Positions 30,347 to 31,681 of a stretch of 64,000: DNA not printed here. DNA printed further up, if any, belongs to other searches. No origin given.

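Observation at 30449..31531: Secreted tyrosinase with a Met-rich N-terminal segment and no caddie-protein gene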

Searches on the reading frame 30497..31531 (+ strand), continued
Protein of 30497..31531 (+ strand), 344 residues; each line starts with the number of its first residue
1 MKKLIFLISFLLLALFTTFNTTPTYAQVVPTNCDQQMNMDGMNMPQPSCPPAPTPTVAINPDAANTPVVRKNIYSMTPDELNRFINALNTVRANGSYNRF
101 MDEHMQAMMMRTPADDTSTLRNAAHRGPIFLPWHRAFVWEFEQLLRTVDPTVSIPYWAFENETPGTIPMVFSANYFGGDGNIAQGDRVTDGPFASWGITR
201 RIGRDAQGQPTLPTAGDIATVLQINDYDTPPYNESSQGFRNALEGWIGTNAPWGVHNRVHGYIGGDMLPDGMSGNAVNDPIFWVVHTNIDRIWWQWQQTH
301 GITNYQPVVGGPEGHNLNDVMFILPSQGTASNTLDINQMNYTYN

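Call 20: find_encoding_contigs(protein=P0007, flank=10000, max_places=2)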
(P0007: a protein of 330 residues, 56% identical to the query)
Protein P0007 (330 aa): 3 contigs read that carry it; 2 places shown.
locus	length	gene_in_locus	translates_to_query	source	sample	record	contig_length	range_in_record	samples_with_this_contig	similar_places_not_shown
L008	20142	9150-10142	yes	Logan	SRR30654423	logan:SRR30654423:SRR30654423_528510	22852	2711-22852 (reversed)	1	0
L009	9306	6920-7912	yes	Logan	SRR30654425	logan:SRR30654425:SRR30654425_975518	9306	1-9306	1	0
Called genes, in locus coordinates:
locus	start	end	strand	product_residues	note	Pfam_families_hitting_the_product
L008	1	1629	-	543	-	?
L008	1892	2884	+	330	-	-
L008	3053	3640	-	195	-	PF00730:HhH-GPD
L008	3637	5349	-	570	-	PF02518:HATPase_c, PF13589:HATPase_c_3, PF01119:DNA_mis_repair, PF08676:MutL_C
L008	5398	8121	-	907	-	PF01624:MutS_I, PF05188:MutS_II, PF05192:MutS_III, PF05190:MutS_IV, PF00488:MutS_V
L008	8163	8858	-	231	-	-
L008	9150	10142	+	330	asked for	PF00264:Tyrosinase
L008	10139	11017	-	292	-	PF14023:Bestrophin-like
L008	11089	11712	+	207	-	PF01467:CTP_transf_like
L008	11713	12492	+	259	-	PF02540:NAD_synthase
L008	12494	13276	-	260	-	PF01263:Aldose_epim (weak)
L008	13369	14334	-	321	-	PF12697:Abhydrolase_6, PF00561:Abhydrolase_1, PF12146:Hydrolase_4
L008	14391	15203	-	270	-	PF18854:baeRF_family10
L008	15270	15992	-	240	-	PF08022:FAD_binding_8, PF00175:NAD_binding_1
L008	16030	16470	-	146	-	-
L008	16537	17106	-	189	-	-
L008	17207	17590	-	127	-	-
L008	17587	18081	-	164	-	-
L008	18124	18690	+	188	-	PF03551:PadR, PF13601:HTH_34 (weak), PF10400:Vir_act_alpha_C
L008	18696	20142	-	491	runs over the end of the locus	PF02463:SMC_N (faint), PF13476:AAA_23 (faint), PF13555:AAA_29 (faint), PF00005:ABC_tran, PF00910:RNA_helicase (faint), PF01926:MMR_HSR1 (faint), PF12848:ABC_tran_Xtn, PF00005:ABC_tran, +3 more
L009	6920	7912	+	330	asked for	PF00264:Tyrosinase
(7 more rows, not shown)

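Call 32: find_encoding_contigs(protein=P0039, flank=2000, max_places=1)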
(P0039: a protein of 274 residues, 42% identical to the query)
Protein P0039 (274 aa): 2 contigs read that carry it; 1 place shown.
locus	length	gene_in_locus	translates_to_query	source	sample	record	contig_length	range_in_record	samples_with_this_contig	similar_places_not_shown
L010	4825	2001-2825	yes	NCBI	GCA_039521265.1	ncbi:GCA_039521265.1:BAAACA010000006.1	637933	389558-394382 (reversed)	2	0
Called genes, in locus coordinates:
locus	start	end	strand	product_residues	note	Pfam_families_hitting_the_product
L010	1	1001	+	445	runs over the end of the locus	PF02342:TerD, PF00188:CAP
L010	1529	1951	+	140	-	PF06236:MelC1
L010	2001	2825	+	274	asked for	PF00264:Tyrosinase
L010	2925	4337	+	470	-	PF00291:PALP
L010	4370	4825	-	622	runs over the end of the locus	PF00890:FAD_binding_2, PF07992:Pyr_redox_2 (faint), PF00732:GMC_oxred_N, PF05199:GMC_oxred_C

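Call 33: find_encoding_contigs(protein=P0050, flank=2000, max_places=1)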
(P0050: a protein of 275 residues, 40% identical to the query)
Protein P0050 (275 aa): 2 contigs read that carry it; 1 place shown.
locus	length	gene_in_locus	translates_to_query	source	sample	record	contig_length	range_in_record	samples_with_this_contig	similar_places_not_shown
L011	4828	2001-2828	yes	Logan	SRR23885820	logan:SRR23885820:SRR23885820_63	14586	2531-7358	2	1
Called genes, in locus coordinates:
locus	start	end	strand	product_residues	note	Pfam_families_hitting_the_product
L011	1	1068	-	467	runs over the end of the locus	PF13203:DUF2201_N (weak)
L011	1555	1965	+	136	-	PF06236:MelC1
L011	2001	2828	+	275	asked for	PF00264:Tyrosinase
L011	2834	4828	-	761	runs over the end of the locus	PF04879:Molybdop_Fe4S4 (weak), PF00384:Molybdopterin, PF01568:Molydop_binding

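Call 34: find_encoding_contigs(protein=P0022, flank=3000, max_places=1)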
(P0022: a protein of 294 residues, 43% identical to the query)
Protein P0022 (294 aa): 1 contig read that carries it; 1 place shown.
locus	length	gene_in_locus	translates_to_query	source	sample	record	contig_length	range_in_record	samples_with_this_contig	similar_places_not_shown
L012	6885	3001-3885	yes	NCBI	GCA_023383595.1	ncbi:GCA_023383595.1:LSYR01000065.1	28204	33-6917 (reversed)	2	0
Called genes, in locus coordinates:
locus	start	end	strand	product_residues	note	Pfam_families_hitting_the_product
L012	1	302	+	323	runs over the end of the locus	PF00535:Glycos_transf_2, PF10111:Glyco_tranf_2_2, PF13641:Glyco_tranf_2_3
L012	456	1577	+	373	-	-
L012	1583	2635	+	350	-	PF13439:Glyco_transf_4 (weak), PF00534:Glycos_transf_1, PF13692:Glyco_trans_1_4, PF13524:Glyco_trans_1_2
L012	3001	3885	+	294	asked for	PF00264:Tyrosinase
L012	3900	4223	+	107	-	-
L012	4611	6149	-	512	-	PF13727:CoA_binding_3, PF02397:Bac_transf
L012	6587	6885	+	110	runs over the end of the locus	?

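Call 36: predict_structure(alignment_id=A2)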
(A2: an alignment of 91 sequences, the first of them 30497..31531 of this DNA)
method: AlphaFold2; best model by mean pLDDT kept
length: 344 residues; sequences in the alignment: 91
mean_pLDDT: 88.1   pTM: 0.84
mean pLDDT of the five models: 88.1, 87.4, 87.0, 86.2, 85.3
residues with pLDDT >= 90: 245; 70-90: 45; 50-70: 42; < 50: 12
segments of 3 or more residues with pLDDT < 50: 24-26
pLDDT, mean of each block of 10 residues (from residue 1): 84 70 51 52 52 54 77 98 98 94 90 84 94 97 96 98 97 98 97 97 96 98 98 96 95 95 90 76 99 98 96 95 87 95 96
secondary structure, 60 per line:
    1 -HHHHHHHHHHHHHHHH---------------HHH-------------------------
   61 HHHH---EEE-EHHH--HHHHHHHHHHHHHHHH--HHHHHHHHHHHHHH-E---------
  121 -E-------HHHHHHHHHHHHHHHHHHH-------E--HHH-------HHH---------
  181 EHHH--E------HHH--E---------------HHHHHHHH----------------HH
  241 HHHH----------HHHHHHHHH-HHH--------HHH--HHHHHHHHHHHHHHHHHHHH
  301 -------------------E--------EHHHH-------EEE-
elements in order: H2-17 H61-64 E68-70 H78-93 H96-109 H130-148 H215-222 H239-244 H255-263 H281-300 H330-333 E341-343
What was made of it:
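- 30575..30697 (+): Mature N-terminal tail, residues 27-67. It is predicted disordered and consists of the Cys/Met element followed by a Pro/Thr/Ala-rich linker. AF2 pLDDT ~51-54 over residues 21-60 (call 36).
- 30698..31528 (+): Catalytic type-3 copper core, residues 68-344, with no C-terminal lid domain. AF2 pLDDT mostly >90 (call 36).
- On Type-3 copper tyrosinase / polyphenol oxidase (Pfam PF00264): AF2 mean pLDDT 88 and core >90 (call 36).
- AF2 predicts disorder (call 36). AF2 does not dock the tail on the core; pLDDT is ~52 (call 36).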

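Call 38: find_encoding_contigs(protein=P0004, flank=6000, max_places=1)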
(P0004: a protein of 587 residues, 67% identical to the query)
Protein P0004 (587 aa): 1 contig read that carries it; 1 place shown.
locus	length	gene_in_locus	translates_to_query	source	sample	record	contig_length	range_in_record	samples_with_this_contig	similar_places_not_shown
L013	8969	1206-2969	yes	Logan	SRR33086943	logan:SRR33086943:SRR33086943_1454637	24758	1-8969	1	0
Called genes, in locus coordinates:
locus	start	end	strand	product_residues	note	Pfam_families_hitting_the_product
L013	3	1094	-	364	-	?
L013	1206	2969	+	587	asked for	PF00264:Tyrosinase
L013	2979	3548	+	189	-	-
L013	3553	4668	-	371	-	-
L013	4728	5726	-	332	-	PF00389:2-Hacid_dh, PF03446:NAD_binding_2 (faint), PF02826:2-Hacid_dh_C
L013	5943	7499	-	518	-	PF00083:Sugar_tr (weak), PF07690:MFS_1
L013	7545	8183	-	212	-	PF25973:BSH_CzcB (weak), PF25984:BSH_YknX, PF25990:Beta-barrel_YknX (faint)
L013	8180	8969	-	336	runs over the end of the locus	PF25917:BSH_RND (faint), PF25967:RND-MFP_C (weak), PF25989:YknX_C (weak)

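Call 39: find_encoding_contigs(protein=P0010, flank=6000, max_places=1)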
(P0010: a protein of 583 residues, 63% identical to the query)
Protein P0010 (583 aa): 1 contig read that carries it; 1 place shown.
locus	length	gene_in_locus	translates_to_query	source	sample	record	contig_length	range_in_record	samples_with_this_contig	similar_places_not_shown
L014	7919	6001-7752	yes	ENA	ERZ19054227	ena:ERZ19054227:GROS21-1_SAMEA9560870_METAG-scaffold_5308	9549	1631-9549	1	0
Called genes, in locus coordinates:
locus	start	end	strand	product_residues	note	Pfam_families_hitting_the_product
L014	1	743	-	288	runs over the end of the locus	-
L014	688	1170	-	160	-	-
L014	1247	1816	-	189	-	-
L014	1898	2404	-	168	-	-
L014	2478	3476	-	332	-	-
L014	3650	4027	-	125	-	PF17763:Asparaginase_C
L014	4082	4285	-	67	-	PF12728:HTH_17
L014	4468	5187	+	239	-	PF03358:FMN_red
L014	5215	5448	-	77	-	-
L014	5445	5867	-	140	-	-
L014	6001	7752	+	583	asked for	PF00264:Tyrosinase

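Call 41: find_related_loci(query=A1, collection=metagenome_contigs, flank=4000)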
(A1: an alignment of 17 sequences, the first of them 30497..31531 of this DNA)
Query A1 (344 aa) in metagenome_contigs; peptide patterns used: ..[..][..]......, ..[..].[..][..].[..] (x = any residue, [..] = any of these).
600 stretches matched a pattern (row limit reached: there are more); 472 encode a relative of the query (tblastn E <= 1e-3); the best 80 are kept; 80 distinct loci.
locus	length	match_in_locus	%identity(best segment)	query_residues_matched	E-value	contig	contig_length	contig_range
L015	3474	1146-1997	58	51-344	4e-117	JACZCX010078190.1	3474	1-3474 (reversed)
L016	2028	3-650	58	126-344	3e-80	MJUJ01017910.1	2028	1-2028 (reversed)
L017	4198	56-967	43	48-343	4e-74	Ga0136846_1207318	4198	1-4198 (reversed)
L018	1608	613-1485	45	69-343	1e-70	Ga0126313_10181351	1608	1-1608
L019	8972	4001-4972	41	48-344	7e-67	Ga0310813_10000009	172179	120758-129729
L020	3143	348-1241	42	70-344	3e-64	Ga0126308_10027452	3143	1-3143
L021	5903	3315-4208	42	70-344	5e-64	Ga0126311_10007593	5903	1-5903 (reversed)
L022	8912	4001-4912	39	69-344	7e-61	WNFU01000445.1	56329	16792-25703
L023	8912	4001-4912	39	69-344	7e-61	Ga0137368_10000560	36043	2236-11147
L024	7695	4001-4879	39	69-344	1e-60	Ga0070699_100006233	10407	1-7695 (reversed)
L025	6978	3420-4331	40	69-344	3e-60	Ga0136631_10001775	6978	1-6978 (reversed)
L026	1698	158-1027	39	70-343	1e-62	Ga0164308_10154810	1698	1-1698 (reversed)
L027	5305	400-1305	40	69-344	2e-59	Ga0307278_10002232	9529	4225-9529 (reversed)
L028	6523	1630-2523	41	69-344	8e-59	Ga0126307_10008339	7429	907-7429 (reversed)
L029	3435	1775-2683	39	69-344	3e-58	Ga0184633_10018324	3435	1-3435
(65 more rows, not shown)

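Call 49: search_protein_families(library=pfam, proteins=[P0004, P0009], max_evalue=1)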
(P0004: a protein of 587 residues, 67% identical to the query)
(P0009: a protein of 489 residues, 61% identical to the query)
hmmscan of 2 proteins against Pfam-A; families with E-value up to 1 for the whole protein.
P0004 (587 aa): 2 families
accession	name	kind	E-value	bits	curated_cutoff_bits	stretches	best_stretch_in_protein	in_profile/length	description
PF00264.25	Tyrosinase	-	2.3e-38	133.2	22.6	1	337-540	3-213/214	Common central domain of tyrosinase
PF15403.11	HiaBD2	-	0.34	11.8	25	1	130-161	20-51/52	HiaBD2_N domain of Trimeric autotransporter adhesin (GIN)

P0009 (489 aa): 2 families
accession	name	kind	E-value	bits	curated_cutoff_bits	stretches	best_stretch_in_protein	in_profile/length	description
PF00264.25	Tyrosinase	-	5.6e-38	131.9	22.6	1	246-442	3-212/214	Common central domain of tyrosinase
PF14301.12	DUF4376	-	0.16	12.9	25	0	42-109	10-66/106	Domain of unknown function (DUF4376)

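Call 51: fold_search(model_id=the predicted structure, library=pdb)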
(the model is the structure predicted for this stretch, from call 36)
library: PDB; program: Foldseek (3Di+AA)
matches with E <= 10: 124; with E <= 0.001: 110
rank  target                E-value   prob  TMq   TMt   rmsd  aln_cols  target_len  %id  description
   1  4j6t_A                1.1e-25  1.00  0.74  0.88   1.9       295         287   37  Crystal Structure of Tyrosinase from Bacillus megaterium F197A mutant (released 2013-12-25)
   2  4j6u_A                3.9e-25  1.00  0.74  0.89   2.0       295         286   36  Crystal Structure of Tyrosinase from Bacillus megaterium N205A mutant (released 2013-12-25)
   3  8hpi_A                5.2e-25  1.00  0.75  0.88   2.1       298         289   38  Crystal structure of Tyrosinase from Priestia megaterium (released 2023-12-13)
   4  9h29_B                6.9e-25  1.00  0.74  0.88   1.9       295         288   37  Crystal structure of tyrosinase from Priestia megaterium F227Y mutant soaked in Cu(II) (released 2025-10-29)
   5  6ei4_A                7.7e-25  1.00  0.74  0.89   1.9       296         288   36  Crystal Structure of tyrosinase from Bacillus megaterium with B5N inhibitor in the active site (released 2018-04-25)
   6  3ntm_A                8.6e-25  1.00  0.73  0.90   1.9       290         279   38  Crystal Structure of Tyrosinase from Bacillus megaterium crystallized in the absence of zinc, partial occupancy of CuB (released 2010-11-17)
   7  4hd4_A                9.7e-25  1.00  0.74  0.88   1.9       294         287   37  Crystal Structure of Tyrosinase from Bacillus megaterium V218F mutant (released 2013-01-23)
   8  9h1t_B                9.7e-25  1.00  0.74  0.89   1.9       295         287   37  Crystal structure of apo-tyrosinase from Priestia megaterium F227Y mutant (released 2025-10-29)
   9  9h2n_B                1.1e-24  1.00  0.74  0.89   1.9       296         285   36  Crystal structure of tyrosinase from Priestia megaterium F227Y mutant soaked in Cu(II) and sodium dithionite (released 2025-10-29)
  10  8hpi_B                1.1e-24  1.00  0.74  0.89   1.9       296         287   38  Crystal structure of Tyrosinase from Priestia megaterium (released 2023-12-13)
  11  3nq5_A                1.3e-24  1.00  0.74  0.89   1.9       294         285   37  Crystal Structure of Tyrosinase from Bacillus megaterium R209H mutant (released 2010-11-17)
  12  9h29_A                1.4e-24  1.00  0.73  0.88   2.6       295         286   36  Crystal structure of tyrosinase from Priestia megaterium F227Y mutant soaked in Cu(II) (released 2025-10-29)
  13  4j6v_A                1.4e-24  1.00  0.73  0.88   1.9       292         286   37  Crystal Structure of Tyrosinase from Bacillus megaterium N205D mutant (released 2013-12-25)
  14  4hd7_A                2.1e-24  1.00  0.74  0.88   1.9       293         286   37  Crystal Structure of Tyrosinase from Bacillus megaterium V218G mutant soaked in CuSO4 (released 2013-01-23)
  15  9h2o_A                2.4e-24  1.00  0.74  0.88   1.9       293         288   37  Crystal structure of apo-tyrosinase from Priestia megaterium (released 2025-10-29)
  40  9t62_B                1.4e-18  1.00  0.69  0.80   2.8       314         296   30  Crystal structure of ortho-aminophenol oxidase SmNspF from Streptomyces murayamaensis (released 2026-02-11)
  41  9t62_A                5.4e-18  1.00  0.68  0.77   3.0       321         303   30  Crystal structure of ortho-aminophenol oxidase SmNspF from Streptomyces murayamaensis (released 2026-02-11)
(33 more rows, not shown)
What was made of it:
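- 30698..31528 (+): Foldseek TM 0.88-0.90 and rmsd 1.9 A to B. megaterium tyrosinase (call 51).
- On Type-3 copper tyrosinase / polyphenol oxidase (Pfam PF00264): Foldseek probability 1.0 and TM 0.88-0.90 to solved tyrosinases (call 51).
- Closest known: Bacillus. Same: Best structural match: TM 0.88-0.90, rmsd 1.9 A, 36-38% identity (call 51).
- AF2 core pLDDT >90 (call 36); Foldseek best hits are TyrBm, TM 0.88-0.90 (call 51).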

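Call 56: find_encoding_contigs(protein=P0108, flank=5000, max_places=1)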
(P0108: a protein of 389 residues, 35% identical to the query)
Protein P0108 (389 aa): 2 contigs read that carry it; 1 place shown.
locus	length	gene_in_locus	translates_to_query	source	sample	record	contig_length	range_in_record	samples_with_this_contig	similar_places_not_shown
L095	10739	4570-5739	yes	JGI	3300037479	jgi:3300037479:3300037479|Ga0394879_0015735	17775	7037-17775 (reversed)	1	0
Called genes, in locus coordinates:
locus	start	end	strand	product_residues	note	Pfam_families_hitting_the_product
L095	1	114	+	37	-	?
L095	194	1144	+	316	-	PF07963:N_methyl, PF07596:SBP_bac_10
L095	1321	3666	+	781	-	PF07494:Reg_prop (faint)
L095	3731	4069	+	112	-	-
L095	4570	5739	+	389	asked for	PF00264:Tyrosinase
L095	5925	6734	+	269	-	PF07589:PEP_exosort_dom (weak)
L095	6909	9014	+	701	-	PF04151:PPC, PF17210:SdrD_B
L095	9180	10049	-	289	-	PF00763:THF_DHG_CYH, PF02882:THF_DHG_CYH_C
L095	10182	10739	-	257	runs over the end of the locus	PF02146:SIR2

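Call 57: find_encoding_contigs(protein=P0002, flank=5000, max_places=1)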
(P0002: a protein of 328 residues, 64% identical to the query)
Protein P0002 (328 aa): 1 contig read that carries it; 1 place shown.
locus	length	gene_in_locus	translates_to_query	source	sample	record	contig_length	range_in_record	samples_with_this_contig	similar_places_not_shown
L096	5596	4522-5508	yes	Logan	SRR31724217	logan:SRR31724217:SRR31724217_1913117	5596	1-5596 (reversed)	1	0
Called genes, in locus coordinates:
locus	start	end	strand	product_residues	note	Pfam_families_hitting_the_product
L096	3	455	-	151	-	?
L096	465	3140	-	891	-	PF01624:MutS_I, PF05188:MutS_II, PF05192:MutS_III, PF05190:MutS_IV, PF00488:MutS_V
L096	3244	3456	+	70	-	-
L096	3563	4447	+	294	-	PF00106:adh_short, PF08659:KR, PF13561:adh_short_C2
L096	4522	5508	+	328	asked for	PF00264:Tyrosinase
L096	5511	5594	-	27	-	?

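Call 61: search_protein_families(library=ncbifam, proteins=[window:30497-31531:+], max_evalue=0.01)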
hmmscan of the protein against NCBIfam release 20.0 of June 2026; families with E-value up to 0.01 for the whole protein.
window:30497-31531:+ (344 aa): 2 families
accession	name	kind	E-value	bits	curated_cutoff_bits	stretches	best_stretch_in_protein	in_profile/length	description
NF047834.1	TyrosinaseMelC2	equivalog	1.1e-59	201.9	450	1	69-343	3-271/272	tyrosinase MelC2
NF041220.1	BagH_FevF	exception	8.3e-35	120.4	630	2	69-195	4-126/305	bagremycin/ferroverdin biosynthesis o-aminophenol oxidase BagH/FevF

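Call 83: search_protein_representatives(protein=window:30497-31531:+)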
Query: 344 residues. Proteins with E-value up to 0.001 (for the whole library): 7068; up to 1e-10: 2230; up to 1e-30: 186. The best 150 are listed.
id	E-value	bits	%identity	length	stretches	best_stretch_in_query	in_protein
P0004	4.3e-130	450.2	65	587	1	42-343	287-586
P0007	6.0e-123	426.8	64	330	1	51-344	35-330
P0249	1.1e-119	416.0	62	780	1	47-343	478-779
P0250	9.6e-119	412.9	59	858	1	36-343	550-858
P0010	2.4e-114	398.5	63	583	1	44-344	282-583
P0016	3.9e-107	374.7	58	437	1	45-344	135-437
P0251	1.3e-97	343.4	54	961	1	44-343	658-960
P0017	1.0e-92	327.3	60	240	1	110-343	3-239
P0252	9.8e-77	274.7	28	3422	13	62-299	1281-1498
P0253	5.0e-66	239.5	50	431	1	69-343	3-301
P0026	3.1e-61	223.7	49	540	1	69-343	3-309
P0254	2.5e-60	220.8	39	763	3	94-343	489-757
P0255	2.3e-56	207.7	48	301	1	69-336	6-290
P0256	6.9e-55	202.8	49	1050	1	70-343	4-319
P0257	2.9e-54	200.8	46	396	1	69-343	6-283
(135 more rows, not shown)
